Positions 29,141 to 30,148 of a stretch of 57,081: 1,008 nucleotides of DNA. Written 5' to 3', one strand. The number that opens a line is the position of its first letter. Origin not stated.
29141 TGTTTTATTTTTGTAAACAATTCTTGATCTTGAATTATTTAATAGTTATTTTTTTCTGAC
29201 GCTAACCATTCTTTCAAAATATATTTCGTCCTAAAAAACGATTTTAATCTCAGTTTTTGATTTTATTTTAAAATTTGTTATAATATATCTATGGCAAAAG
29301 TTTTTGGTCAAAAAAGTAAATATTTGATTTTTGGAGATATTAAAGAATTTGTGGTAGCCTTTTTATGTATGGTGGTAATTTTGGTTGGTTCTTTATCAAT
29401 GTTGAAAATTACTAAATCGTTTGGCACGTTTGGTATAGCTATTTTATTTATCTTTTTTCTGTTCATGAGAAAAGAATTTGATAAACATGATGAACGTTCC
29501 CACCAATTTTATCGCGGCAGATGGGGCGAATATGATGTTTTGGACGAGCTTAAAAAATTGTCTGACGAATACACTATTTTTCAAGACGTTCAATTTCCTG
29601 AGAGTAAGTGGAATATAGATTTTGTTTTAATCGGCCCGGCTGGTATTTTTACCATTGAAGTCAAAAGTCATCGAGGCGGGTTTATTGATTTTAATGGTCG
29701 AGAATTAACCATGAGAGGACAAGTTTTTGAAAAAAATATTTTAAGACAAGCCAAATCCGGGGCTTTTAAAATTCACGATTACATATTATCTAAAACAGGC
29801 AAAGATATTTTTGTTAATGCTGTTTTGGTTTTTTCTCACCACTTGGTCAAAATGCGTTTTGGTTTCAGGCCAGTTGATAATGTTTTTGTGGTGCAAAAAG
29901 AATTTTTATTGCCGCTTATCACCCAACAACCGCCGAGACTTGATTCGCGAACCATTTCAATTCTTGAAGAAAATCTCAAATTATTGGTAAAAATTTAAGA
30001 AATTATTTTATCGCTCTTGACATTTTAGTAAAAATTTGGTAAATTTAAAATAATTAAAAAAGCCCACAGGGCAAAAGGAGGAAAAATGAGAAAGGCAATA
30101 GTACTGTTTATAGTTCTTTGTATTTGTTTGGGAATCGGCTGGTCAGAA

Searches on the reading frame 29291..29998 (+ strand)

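Call 52: search_protein_families(library=pfam, proteins=[window:29291-29998:+], max_evalue=0.001)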
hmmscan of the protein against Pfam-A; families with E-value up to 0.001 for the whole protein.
window:29291-29998:+ (235 aa): 1 family
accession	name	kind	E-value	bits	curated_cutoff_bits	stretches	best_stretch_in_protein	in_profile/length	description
PF08378.17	NERD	-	1.2e-18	68.1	22.1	1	75-182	1-111/111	Nuclease-related domain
